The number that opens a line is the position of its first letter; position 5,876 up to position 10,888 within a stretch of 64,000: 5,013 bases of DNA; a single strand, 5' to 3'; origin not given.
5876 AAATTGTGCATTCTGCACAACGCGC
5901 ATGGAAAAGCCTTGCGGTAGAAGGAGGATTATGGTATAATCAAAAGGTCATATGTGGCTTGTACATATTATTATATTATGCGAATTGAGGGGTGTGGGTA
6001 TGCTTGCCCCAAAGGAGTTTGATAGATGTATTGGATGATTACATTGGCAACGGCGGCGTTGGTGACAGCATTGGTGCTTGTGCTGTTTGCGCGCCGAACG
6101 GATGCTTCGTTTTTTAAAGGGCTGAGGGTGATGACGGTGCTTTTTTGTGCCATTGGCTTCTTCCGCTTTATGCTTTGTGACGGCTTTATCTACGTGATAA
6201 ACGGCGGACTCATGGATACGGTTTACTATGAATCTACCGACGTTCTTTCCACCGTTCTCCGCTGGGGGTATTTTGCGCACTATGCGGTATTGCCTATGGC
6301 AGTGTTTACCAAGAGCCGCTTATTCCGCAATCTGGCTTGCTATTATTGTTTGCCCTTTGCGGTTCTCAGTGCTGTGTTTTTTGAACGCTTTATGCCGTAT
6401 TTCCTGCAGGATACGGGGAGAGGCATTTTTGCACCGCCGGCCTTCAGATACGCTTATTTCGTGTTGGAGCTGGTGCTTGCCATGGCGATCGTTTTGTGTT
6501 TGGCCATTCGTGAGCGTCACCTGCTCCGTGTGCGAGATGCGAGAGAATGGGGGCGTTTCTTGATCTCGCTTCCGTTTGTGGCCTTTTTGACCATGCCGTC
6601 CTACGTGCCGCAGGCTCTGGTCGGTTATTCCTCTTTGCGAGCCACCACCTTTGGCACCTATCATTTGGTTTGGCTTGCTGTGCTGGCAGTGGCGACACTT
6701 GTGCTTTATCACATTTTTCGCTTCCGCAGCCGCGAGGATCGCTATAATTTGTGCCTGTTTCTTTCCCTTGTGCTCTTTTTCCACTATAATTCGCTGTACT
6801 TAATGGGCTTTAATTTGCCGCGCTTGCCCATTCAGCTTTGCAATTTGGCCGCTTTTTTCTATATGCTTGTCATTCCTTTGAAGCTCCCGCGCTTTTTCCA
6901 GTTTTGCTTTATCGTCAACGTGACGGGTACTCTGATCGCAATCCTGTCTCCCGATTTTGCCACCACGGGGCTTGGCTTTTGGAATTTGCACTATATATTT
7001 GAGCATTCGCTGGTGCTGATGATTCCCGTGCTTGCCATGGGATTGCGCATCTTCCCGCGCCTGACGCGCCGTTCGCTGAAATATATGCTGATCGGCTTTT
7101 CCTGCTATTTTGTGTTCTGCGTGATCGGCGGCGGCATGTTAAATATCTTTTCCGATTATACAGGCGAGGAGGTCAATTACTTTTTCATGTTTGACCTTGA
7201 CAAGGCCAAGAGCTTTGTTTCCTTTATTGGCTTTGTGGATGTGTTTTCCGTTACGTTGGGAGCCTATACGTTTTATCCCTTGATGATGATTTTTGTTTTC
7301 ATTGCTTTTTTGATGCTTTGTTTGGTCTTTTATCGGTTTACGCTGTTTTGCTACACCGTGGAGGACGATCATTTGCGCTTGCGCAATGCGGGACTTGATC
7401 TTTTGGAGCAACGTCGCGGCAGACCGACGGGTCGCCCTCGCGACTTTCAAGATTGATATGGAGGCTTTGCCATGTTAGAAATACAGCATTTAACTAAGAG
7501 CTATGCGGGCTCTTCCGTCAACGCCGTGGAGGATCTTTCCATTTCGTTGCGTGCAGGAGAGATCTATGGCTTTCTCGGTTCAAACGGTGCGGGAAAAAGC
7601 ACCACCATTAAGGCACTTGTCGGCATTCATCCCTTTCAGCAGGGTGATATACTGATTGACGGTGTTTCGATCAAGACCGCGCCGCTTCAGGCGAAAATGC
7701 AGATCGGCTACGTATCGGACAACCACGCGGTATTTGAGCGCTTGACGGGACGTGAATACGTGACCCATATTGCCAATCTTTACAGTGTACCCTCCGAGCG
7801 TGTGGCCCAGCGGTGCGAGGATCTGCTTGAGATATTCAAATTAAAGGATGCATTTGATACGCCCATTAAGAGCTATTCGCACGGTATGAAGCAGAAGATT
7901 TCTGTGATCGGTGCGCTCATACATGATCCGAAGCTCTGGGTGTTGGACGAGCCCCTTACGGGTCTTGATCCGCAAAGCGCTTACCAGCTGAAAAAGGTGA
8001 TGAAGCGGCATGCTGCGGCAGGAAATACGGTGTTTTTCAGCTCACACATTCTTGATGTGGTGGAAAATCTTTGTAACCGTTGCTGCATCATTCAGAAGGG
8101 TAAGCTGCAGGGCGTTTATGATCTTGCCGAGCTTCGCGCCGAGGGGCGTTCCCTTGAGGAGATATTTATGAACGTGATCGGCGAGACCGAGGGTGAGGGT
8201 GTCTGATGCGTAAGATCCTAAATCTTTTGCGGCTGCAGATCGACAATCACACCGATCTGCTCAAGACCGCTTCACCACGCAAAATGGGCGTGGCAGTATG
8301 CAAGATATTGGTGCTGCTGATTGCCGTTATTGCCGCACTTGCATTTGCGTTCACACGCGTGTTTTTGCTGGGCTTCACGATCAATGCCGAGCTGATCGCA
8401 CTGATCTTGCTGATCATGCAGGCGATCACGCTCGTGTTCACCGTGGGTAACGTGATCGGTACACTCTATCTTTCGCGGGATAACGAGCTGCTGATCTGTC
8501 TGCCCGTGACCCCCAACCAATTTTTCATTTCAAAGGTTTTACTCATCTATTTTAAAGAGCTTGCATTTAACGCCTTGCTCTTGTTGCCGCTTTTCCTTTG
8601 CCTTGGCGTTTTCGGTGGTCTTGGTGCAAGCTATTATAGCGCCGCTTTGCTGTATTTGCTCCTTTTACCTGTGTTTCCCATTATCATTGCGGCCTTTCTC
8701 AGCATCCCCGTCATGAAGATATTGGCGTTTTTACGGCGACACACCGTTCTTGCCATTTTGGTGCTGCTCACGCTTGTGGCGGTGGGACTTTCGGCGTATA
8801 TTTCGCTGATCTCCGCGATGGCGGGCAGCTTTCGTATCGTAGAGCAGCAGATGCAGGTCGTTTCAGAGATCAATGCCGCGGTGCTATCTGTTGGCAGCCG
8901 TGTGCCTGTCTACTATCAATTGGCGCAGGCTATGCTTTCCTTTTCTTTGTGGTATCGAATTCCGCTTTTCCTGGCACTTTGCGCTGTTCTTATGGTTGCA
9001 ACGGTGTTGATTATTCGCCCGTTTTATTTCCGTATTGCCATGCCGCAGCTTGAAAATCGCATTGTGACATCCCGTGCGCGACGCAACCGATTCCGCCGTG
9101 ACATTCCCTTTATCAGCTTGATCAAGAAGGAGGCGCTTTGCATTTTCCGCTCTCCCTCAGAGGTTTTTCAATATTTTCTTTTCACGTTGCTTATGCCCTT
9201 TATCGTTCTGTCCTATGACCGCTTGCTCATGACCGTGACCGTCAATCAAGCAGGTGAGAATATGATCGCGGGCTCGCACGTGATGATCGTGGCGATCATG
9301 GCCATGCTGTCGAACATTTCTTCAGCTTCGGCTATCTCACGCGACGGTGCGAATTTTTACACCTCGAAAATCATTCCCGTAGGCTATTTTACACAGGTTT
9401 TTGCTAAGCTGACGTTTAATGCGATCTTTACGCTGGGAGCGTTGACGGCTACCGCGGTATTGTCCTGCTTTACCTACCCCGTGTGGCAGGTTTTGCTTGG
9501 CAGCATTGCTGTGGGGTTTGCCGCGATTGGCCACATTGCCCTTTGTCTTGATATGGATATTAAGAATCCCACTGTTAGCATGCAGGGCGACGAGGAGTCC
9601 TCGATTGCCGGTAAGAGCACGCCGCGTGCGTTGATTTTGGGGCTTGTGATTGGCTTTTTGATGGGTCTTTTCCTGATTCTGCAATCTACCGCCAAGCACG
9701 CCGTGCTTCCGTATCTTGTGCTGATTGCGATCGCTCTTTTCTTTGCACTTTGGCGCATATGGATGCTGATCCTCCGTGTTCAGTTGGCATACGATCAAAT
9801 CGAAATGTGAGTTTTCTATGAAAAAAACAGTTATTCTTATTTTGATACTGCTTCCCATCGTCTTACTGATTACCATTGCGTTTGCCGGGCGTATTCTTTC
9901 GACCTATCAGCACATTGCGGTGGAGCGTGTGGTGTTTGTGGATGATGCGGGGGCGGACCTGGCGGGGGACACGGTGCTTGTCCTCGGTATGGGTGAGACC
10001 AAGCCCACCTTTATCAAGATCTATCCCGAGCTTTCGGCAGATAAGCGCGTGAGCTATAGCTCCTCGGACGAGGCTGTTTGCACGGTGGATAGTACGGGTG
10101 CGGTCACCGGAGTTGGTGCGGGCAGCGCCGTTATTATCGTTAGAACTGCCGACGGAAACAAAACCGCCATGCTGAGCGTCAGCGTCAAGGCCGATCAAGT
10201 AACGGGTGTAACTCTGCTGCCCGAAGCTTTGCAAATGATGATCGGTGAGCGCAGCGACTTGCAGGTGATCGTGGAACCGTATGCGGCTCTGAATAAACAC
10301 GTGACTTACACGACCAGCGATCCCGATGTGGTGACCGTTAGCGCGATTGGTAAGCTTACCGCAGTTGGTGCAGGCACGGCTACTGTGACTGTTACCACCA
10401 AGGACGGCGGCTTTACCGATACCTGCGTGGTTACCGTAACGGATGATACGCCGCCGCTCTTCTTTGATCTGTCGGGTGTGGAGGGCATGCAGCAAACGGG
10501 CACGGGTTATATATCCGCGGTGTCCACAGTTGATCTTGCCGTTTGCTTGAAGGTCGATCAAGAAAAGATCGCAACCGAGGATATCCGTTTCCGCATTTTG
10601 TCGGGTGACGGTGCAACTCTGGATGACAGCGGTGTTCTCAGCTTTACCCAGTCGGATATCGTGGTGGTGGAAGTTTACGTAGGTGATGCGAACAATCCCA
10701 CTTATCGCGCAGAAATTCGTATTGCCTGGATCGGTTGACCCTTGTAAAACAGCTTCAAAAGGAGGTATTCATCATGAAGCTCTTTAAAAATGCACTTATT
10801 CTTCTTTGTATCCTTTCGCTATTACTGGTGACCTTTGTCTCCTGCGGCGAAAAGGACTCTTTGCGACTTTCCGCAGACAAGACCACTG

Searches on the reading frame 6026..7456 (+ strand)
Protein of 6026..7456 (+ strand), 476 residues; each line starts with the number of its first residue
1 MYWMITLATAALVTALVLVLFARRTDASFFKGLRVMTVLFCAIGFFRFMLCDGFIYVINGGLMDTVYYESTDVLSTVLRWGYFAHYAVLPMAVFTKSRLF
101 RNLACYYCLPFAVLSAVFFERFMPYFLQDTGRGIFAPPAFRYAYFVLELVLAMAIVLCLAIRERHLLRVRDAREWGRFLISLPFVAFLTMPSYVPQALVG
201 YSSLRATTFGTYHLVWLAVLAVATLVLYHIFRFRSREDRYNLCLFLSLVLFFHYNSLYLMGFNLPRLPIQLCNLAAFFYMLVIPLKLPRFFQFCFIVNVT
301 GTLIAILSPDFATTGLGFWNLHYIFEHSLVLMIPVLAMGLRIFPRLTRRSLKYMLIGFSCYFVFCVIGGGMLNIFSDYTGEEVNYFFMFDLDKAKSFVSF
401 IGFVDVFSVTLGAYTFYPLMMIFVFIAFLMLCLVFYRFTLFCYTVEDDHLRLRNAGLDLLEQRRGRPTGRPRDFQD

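Call 25: search_protein_families(library=pfam, proteins=[window:6026-7456:+], max_evalue=0.00001)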
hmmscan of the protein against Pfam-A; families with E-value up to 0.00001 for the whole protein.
window:6026-7456:+ (476 aa): 1 family
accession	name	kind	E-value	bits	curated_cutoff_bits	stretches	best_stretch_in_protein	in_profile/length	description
PF14808.11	TMEM164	-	1e-16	61.6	25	1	209-431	2-215/217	TMEM164 family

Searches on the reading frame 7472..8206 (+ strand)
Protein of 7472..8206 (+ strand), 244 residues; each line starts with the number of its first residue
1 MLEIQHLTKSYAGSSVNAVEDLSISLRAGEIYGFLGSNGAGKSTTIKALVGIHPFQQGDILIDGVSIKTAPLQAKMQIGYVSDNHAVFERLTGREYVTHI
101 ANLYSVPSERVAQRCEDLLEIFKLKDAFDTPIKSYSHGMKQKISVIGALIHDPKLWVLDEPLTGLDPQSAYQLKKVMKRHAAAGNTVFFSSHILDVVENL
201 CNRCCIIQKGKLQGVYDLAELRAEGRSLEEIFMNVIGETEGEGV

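Call 25: search_protein_families(library=pfam, proteins=[window:7472-8206:+], max_evalue=0.00001)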
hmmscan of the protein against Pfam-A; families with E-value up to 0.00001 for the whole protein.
window:7472-8206:+ (244 aa): 2 families
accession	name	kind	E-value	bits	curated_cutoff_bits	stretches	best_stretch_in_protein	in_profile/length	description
PF00005.33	ABC_tran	-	3.1e-28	99.5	25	1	20-162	2-136/137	ABC transporter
PF13304.12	AAA_21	-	9.9e-14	52.5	27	1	110-193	220-299/304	AAA domain, putative AbiEii toxin, Type IV TA system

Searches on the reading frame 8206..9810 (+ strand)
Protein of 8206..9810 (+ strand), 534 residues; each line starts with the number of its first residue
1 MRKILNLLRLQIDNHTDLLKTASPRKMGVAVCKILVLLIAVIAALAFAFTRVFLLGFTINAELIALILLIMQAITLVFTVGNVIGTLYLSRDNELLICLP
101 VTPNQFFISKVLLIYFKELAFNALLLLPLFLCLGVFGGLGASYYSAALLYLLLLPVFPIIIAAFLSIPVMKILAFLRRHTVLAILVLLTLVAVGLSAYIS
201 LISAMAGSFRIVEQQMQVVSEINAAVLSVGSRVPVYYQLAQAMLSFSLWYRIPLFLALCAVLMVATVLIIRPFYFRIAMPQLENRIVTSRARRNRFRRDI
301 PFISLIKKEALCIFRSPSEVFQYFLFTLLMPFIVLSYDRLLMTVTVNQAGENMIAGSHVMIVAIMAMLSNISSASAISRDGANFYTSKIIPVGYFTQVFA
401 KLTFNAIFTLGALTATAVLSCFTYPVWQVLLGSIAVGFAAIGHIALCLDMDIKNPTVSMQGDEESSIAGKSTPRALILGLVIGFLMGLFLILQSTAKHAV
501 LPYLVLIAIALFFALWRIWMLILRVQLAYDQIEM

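Call 25: search_protein_families(library=pfam, proteins=[window:8206-9810:+], max_evalue=0.00001)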
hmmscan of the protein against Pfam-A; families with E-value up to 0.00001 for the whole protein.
window:8206-9810:+ (534 aa): 1 family
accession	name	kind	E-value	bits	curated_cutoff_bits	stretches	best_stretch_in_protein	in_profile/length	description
PF16949.11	ABC_tran_2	-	3.6e-07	29.8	25.7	1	46-425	31-423/542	Putative ATP-binding cassette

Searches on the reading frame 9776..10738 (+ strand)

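Call 25: search_protein_families(library=pfam, proteins=[window:9776-10738:+], max_evalue=0.00001)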
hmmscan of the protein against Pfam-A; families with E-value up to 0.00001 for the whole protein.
window:9776-10738:+ (320 aa): 2 families
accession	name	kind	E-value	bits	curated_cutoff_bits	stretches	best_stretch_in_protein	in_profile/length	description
PF02368.24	Big_2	-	2.4e-24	85.5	22.8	2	142-219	2-79/79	Bacterial Ig-like domain (group 2)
PF22359.2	Big-like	-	1e-08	35.7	27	0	175-222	2-47/48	Bacterial Ig-like domain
